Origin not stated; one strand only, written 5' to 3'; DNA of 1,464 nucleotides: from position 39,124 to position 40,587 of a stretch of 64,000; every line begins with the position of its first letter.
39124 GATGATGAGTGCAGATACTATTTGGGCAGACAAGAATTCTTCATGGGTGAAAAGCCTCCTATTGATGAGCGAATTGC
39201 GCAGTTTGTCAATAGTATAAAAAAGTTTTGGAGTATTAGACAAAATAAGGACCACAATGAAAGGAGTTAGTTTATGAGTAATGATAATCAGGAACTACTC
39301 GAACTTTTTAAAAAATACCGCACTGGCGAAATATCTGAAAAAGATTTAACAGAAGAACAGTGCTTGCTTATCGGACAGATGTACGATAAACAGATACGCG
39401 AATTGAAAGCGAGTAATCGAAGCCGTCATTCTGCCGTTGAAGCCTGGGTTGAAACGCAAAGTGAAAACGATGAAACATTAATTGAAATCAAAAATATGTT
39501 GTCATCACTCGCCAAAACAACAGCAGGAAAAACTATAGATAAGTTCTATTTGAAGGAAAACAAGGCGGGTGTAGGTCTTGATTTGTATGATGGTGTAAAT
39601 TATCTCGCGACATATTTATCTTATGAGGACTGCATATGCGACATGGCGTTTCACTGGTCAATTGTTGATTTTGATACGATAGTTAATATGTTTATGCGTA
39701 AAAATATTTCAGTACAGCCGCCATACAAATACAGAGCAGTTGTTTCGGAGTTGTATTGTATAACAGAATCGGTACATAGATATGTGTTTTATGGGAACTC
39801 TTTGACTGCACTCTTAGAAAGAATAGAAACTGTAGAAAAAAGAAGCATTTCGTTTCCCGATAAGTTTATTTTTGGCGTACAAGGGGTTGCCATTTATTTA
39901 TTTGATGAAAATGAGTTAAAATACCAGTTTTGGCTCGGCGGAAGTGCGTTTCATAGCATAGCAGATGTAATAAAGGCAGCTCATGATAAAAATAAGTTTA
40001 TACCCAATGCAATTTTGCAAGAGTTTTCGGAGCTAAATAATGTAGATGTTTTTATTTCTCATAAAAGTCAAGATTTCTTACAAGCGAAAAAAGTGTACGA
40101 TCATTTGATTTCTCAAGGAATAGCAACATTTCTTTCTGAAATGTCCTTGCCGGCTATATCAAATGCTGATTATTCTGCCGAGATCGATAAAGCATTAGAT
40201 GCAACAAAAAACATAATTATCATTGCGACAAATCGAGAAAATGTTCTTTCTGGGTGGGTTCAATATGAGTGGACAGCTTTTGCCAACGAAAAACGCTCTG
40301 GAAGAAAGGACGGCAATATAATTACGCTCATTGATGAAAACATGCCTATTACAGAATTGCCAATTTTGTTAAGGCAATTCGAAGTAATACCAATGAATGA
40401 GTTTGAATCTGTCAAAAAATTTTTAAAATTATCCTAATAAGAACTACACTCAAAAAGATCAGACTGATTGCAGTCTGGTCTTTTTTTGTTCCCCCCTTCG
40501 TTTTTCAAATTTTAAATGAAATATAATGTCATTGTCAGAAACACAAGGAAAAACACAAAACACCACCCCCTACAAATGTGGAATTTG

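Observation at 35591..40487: Tight operon of four TIR-domain genes, two fused to Sel1-like repeats, with no recognisable Thoeris effector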

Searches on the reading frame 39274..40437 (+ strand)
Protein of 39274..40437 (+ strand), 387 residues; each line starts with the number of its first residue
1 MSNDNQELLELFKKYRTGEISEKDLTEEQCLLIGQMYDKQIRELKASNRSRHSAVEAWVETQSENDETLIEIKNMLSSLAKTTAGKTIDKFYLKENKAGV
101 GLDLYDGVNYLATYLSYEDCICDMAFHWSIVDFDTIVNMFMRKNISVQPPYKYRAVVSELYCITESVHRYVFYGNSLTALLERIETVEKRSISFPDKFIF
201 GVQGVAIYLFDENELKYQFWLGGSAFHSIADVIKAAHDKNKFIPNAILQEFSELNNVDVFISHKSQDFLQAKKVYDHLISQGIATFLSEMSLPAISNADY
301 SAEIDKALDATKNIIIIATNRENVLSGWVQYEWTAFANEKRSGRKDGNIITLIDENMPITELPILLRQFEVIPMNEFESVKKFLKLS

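Call 3: search_protein_families(library=pfam, proteins=[window:39274-40437:+], max_evalue=0.01)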
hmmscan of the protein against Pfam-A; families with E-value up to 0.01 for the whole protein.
window:39274-40437:+ (387 aa): 1 family
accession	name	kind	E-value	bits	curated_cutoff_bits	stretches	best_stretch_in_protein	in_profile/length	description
PF13676.11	TIR_2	-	9.1e-11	42.7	28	1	259-375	1-109/122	TIR domain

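Call 4: search_protein_families(library=padloc, proteins=[window:39274-40437:+], max_evalue=0.01)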
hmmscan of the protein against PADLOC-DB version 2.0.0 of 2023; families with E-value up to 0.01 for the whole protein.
window:39274-40437:+ (387 aa): 8 families
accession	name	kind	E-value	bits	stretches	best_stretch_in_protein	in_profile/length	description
PDLC00423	ThsB1|ThsB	-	1.1e-06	26.4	1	251-334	31-115/190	TIR-like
PDLC05062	PDC-S66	-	4.4e-05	21.1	1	245-345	137-235/282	-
PDLC02962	RT-TIR_XII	-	4.8e-05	20.4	1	221-355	313-441/478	single gene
PDLC00436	ThsB1|ThsB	-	6.2e-05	20.6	1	237-333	15-113/183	TIR-like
PDLC00425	ThsB1|ThsB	-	0.00033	17.9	1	232-374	227-367/389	TIR-like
PDLC02961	RT-TIR_XII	-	0.00086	16.3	1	215-353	306-435/475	single gene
PDLC02012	SAVED5--SAVED_TIR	-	0.0014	15.8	1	257-309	14-63/404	-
PDLC00419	ThsB1|ThsB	-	0.0018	16.1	0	255-341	26-112/165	TIR-like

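Call 26: find_homologous_proteins(query=window:39274-40437:+, max_evalue=0.001)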
Query window:39274-40437:+ (387 aa): 54 proteins with E <= 0.001 among 5726 candidates.
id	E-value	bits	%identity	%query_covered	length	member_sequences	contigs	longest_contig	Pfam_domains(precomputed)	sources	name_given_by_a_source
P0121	1.4e-233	793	91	99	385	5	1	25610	PF13676.12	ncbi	-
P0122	7.4e-185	632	69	100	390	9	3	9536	PF13676.12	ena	-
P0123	3.1e-178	610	67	99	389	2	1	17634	PF13676.12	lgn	-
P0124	1.9e-175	601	66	99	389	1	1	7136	PF13676.12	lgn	-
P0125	1.6e-173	595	65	99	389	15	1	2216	PF13676.12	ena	-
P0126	1.8e-173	595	67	99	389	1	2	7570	PF13676.12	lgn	-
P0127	2.1e-172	591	65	98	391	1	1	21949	PF13676.12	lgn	-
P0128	2.4e-171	588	65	98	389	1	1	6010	PF13676.12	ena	-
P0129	3.6e-171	587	67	99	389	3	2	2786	PF13676.12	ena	-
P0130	1.2e-169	582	64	98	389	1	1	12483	PF13676.12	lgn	-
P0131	1.6e-169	582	64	98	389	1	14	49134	PF13676.12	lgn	-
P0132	1.0e-168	579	65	98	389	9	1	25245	PF13676.12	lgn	-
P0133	5.5e-158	544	65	98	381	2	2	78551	PF13676.12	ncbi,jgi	-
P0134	5.5e-141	488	57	99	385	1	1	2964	PF13676.12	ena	-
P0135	8.4e-141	487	65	81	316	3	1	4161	PF13676.12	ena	-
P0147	2.9e-91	324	49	74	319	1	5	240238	PF13676.12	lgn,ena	-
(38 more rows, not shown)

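Call 27: find_encoding_contigs(protein=P0133, flank=8000, max_places=2)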
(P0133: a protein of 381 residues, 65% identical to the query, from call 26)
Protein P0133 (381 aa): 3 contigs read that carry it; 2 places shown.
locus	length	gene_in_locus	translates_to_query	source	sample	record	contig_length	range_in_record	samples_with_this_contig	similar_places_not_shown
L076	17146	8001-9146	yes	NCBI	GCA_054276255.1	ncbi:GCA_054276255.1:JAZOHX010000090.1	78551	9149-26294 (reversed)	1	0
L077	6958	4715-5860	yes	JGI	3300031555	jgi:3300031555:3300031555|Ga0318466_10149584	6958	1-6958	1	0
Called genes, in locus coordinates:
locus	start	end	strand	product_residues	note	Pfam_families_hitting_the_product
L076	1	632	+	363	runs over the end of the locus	PF01381:HTH_3, PF12844:HTH_19, PF13560:HTH_31 (weak)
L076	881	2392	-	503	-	PF01676:Metalloenzyme, PF06415:iPGM_N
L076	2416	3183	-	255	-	PF00121:TIM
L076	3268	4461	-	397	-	PF00162:PGK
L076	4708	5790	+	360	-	PF00266:Aminotran_5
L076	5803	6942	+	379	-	PF00389:2-Hacid_dh, PF02826:2-Hacid_dh_C, PF03446:NAD_binding_2 (weak)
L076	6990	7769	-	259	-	PF01381:HTH_3, PF12844:HTH_19, PF13443:HTH_26 (weak), PF13560:HTH_31 (weak), PF07719:TPR_2 (faint), PF14559:TPR_19 (faint)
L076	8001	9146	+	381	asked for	PF13676:TIR_2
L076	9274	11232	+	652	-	PF00270:DEAD (faint), PF04851:ResIII, PF17757:UvrB_inter, PF27431:UvrB_3rd, PF00271:Helicase_C, PF12344:UvrB, PF02151:UVR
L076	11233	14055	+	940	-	PF00005:ABC_tran (faint), PF02463:SMC_N (faint), PF03193:RsgA_GTPase (faint), PF13191:AAA_16 (faint), PF13555:AAA_29 (faint), PF20703:nSTAND1 (faint), PF17760:UvrA_inter, PF17755:UvrA_DNA-bind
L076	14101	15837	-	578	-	PF05833:NFACT_N, PF05670:NFACT-R_1, PF18297:NFACT-R_2 (weak)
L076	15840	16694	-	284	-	PF02195:ParB_N, PF17762:HTH_ParB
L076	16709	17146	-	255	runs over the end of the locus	PF00142:Fer4_NifH, PF01656:CbiA, PF02374:ArsA_ATPase (weak), PF06564:CBP_BcsQ (weak), PF09140:MipZ, PF10609:ParA, PF13614:AAA_31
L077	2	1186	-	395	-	?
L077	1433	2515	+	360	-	PF00266:Aminotran_5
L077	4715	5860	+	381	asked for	PF13676:TIR_2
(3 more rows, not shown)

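Call 28: find_encoding_contigs(protein=P0147, flank=8000, max_places=2)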
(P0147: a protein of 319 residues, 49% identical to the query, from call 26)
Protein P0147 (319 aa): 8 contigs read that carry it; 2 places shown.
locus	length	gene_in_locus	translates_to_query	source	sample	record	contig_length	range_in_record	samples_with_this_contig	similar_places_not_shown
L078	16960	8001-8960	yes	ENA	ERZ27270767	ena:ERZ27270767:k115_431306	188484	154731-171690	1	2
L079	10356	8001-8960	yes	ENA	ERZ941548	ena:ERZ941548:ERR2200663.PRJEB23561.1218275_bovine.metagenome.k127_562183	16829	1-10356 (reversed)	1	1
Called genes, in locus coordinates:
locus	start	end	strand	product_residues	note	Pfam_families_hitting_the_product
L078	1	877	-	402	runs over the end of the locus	PF18143:HAD_SAK_2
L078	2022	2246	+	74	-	-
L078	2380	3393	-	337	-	-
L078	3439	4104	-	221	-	-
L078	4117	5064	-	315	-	PF13676:TIR_2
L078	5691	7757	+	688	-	-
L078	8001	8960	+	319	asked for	PF13676:TIR_2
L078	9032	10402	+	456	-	PF13676:TIR_2 (weak), PF13489:Methyltransf_23, PF13847:Methyltransf_31, PF08241:Methyltransf_11, PF08242:Methyltransf_12, PF13649:Methyltransf_25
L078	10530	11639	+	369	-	PF08014:MATCAP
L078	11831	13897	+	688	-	-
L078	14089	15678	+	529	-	PF13676:TIR_2, PF13306:LRR_5, PF03091:CutA1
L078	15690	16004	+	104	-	PF03091:CutA1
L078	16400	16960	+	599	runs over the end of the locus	PF01609:DDE_Tnp_1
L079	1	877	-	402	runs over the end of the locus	PF18143:HAD_SAK_2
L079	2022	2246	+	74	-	-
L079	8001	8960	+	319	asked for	PF13676:TIR_2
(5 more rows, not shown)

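Call 29: find_encoding_contigs(protein=P0121, flank=10000, max_places=2)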
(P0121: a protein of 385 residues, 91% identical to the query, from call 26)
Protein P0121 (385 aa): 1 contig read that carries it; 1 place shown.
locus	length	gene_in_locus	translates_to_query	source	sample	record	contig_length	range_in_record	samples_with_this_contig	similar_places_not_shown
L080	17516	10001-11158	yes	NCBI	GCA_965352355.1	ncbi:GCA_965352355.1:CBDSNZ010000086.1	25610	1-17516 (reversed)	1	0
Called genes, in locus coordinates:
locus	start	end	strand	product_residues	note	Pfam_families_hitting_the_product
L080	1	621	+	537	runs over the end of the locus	PF13676:TIR_2, PF08238:Sel1 (weak)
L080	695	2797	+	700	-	PF13424:TPR_12 (weak)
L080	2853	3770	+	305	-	PF13676:TIR_2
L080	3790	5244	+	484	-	PF08937:ThsB_TIR (faint), PF13676:TIR_2, PF01580:FtsK_SpoIIIE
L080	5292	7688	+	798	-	PF08937:ThsB_TIR (weak), PF13676:TIR_2, PF13306:LRR_5 (weak)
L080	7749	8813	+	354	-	PF13676:TIR_2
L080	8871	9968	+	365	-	PF01582:TIR (weak), PF13676:TIR_2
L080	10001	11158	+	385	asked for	PF13676:TIR_2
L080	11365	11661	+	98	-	-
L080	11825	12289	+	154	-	-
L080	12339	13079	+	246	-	-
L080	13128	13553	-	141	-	-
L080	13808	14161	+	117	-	-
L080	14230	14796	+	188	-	-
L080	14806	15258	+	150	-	-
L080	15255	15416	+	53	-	-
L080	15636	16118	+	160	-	-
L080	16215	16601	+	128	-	-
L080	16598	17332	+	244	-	-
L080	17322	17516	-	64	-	?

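Call 40: search_solved_structures(query=window:39274-40437:+, max_evalue=1, show_alignments=2)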
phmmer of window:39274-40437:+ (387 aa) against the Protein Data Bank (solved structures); distinct sequences matched with E-value up to 1: 0.

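Call 57: predict_structure(alignment_id=A3)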
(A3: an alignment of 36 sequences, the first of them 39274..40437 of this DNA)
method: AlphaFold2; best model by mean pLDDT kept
length: 387 residues; sequences in the alignment: 36
mean_pLDDT: 80.0   pTM: 0.51
mean pLDDT of the five models: 80.0, 80.0, 79.7, 79.4, 77.7
residues with pLDDT >= 90: 80; 70-90: 240; 50-70: 49; < 50: 18
segments of 3 or more residues with pLDDT < 50: 244-254, 294-298
pLDDT, mean of each block of 10 residues (from residue 1): 67 84 83 78 75 78 72 72 71 88 92 93 86 81 68 91 93 83 85 88 89 80 78 67 44 63 84 83 77 51 76 91 80 88 89 88 89 92 84
secondary structure, 60 per line:
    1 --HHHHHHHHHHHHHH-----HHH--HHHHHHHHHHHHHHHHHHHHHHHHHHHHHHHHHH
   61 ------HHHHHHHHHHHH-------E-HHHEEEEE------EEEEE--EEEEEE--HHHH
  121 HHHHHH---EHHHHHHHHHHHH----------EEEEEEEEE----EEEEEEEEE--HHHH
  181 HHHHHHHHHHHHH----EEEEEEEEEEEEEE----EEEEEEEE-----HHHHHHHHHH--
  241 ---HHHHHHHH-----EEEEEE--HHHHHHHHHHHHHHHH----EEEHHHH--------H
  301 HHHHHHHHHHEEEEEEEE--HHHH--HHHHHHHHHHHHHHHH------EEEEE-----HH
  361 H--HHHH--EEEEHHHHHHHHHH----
elements in order: H3-16 H27-60 H67-78 E91-95 E102-106 E109-114 H117-126 H131-142 E153-161 E166-174 H177-193 E198-211 E216-223 H229-238 H244-251 E257-262 H265-280 E285-287 H288-291 H300-310 E311-318 H321-324 H327-342 E349-353 H364-367 E370-373 H374-383

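Call 60: fold_search(model_id=the predicted structure, library=pdb)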
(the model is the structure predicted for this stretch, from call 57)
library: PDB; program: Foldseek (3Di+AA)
matches with E <= 10: 792; with E <= 0.001: 25
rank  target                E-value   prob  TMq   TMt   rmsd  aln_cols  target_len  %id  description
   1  7cm7_A                2.4e-05  1.00  0.25  0.16  12.9       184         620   17  NAD+-bound Sarm1 E642A in the self-inhibited state (released 2020-10-21)
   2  7cm5_A                5.2e-05  1.00  0.25  0.16  11.2       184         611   16  Full-length Sarm1 in a self-inhibited state (released 2020-10-21)
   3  6o0u_A                1.1e-04  1.00  0.27  0.69   3.6       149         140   18  Crystal structure of the TIR domain H685A mutant from human SARM1 (released 2019-09-04)
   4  9mw1_B                1.2e-04  1.00  0.27  0.69   3.5       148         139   19  Structure of SARM1 TIR domain bound to G8758 (released 2026-02-04)
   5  9mw2_A                1.5e-04  1.00  0.27  0.75   3.4       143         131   20  Structure of SARM1 TIR domain bound to G6831 (released 2026-02-04)
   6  9mw2_B                1.5e-04  1.00  0.27  0.71   3.5       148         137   19  Structure of SARM1 TIR domain bound to G6831 (released 2026-02-04)
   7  7cm6_A                1.8e-04  1.00  0.24  0.16  11.2       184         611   16  NAD+-bound Sarm1 in the self-inhibited state (released 2020-10-21)
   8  6o0q_A                2.2e-04  1.00  0.26  0.66   3.8       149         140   17  Crystal structure of the TIR domain from human SARM1 in complex with ribose (released 2019-09-04)
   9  6o0v_C                2.3e-04  1.00  0.25  0.62   4.7       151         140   17  Crystal structure of the TIR domain G601P mutant from human SARM1, crystal form 2 (released 2019-09-04)
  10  8p2m_B                2.6e-04  1.00  0.27  0.17  13.0       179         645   16  C. elegans TIR-1 protein. (released 2023-09-06)
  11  9l2g_F                2.6e-04  1.00  0.24  0.16  11.6       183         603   16  Structure of SARM1 2C-mutant bound to M1 (released 2025-03-19)
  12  9l2g_A                2.6e-04  1.00  0.24  0.16  11.6       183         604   16  Structure of SARM1 2C-mutant bound to M1 (released 2025-03-19)
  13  9l2g_E                2.6e-04  1.00  0.24  0.16  11.6       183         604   16  Structure of SARM1 2C-mutant bound to M1 (released 2025-03-19)
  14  9l2g_H                2.6e-04  1.00  0.24  0.16  11.6       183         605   16  Structure of SARM1 2C-mutant bound to M1 (released 2025-03-19)
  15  8d0g_B                2.9e-04  1.00  0.27  0.69   3.5       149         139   18  Human SARM1 TIR domain bound to NB-3-ADPRP (released 2022-09-21)
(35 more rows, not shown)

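Call 66: search_protein_families(library=ncbifam, proteins=[window:39274-40437:+], max_evalue=0.001)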
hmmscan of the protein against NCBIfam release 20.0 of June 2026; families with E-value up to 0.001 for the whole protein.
window:39274-40437:+ (387 aa): 1 family
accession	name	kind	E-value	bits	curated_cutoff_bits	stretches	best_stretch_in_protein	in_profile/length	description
NF042941.1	Retron_TIR_antiphage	equivalog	4e-08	32.5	600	1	224-365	307-447/464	TIR domain-containing anti-phage reverse transcriptase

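Call 76: search_protein_families(library=pfam, proteins=[L080:8871-9968:+, L080:7749-8813:+, L080:2853-3770:+], max_evalue=0.001)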
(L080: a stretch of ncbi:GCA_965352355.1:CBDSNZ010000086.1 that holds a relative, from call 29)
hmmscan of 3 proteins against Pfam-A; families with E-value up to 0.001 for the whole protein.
L080:8871-9968:+ (365 aa): 2 families
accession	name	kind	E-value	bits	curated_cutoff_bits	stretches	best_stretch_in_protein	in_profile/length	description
PF13676.11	TIR_2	-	5.7e-15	56.3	28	1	234-325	1-93/122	TIR domain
PF01582.25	TIR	-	3.6e-06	27.3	21.3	1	242-322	14-96/179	TIR domain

L080:7749-8813:+ (354 aa): 2 families
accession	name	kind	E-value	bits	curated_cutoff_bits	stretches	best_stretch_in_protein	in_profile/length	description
PF13676.11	TIR_2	-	7.7e-25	88.2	28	2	142-259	1-116/122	TIR domain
PF01582.25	TIR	-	0.0005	20.4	21.3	0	155-218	19-81/179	TIR domain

L080:2853-3770:+ (305 aa): 2 families
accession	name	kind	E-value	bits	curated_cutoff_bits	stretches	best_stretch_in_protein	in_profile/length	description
PF13676.11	TIR_2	-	5.2e-18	66.1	28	1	12-130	1-121/122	TIR domain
PF08937.16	ThsB_TIR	-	0.00017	22.3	21.2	1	13-98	1-96/100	Thoeris protein ThsB, TIR-like domain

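Call 79: find_encoding_contigs(protein=window:39274-40437:+, flank=3000, max_places=3)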
Protein window:39274-40437:+ (387 aa): no gene with exactly this product is on record in the collection.

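Call 91: fold_search(model_id=the predicted structure, library=viral)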
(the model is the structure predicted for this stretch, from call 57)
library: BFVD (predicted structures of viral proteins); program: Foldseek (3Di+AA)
matches with E <= 10: 1040; with E <= 0.001: 0
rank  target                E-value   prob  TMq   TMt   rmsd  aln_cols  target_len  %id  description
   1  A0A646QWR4            4.1e-03  1.00  0.24  0.54   4.6       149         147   13  (no name in the UniProt tables at hand)
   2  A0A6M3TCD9            1.3e-02  0.99  0.22  0.28   5.7       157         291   13  (no name in the UniProt tables at hand)
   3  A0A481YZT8            1.3e-02  0.33  0.19  0.18  21.8       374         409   12  Exodeoxyribonuclease VII large subunit [Mimivirus LCMiAC01]
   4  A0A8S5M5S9            2.2e-02  1.00  0.26  0.61   3.3       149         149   11  Nucleoside 2-deoxyribosyltransferase [Podoviridae sp. ctaNW81]
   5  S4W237                2.5e-02  0.97  0.14  0.43   3.5        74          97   11  Uncharacterized protein [Pandoravirus salinus]
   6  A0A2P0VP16            2.6e-02  1.00  0.21  0.09   3.9       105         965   15  TIR/WD40 domain-containing protein [Tetraselmis virus 1]
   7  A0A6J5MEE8            3.1e-02  0.99  0.25  0.62   4.3       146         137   11  Nucleoside 2-deoxyribosyltransferase [uncultured Caudovirales phage]
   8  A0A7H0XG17            3.1e-02  0.84  0.14  0.27  11.3       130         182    8  Uncharacterized protein [Pseudomonas phage phiK7A1]
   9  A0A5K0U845            3.7e-02  0.96  0.19  0.24  12.0       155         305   10  Nucleoside 2-deoxyribosyltransferase (Fragment) [Yasminevirus sp. GU-2018]
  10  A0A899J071            4.4e-02  0.30  0.11  0.23  31.3       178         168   12  (no name in the UniProt tables at hand)
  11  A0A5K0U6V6            4.7e-02  0.99  0.25  0.51   6.4       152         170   10  Nucleoside 2-deoxyribosyltransferase [Yasminevirus sp. GU-2018]
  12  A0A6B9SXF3            6.7e-02  0.87  0.13  0.49   5.8        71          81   11  (no name in the UniProt tables at hand)
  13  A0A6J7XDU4            6.7e-02  0.80  0.13  0.48   4.4        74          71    5  Uncharacterized protein [uncultured Caudovirales phage]
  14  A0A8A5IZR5            7.1e-02  0.38  0.18  0.16  16.4       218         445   11  (no name in the UniProt tables at hand)
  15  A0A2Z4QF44            7.1e-02  0.21  0.10  0.18  18.7       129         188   12  Uncharacterized protein [Erwinia phage vB_EamM_Alexandra]
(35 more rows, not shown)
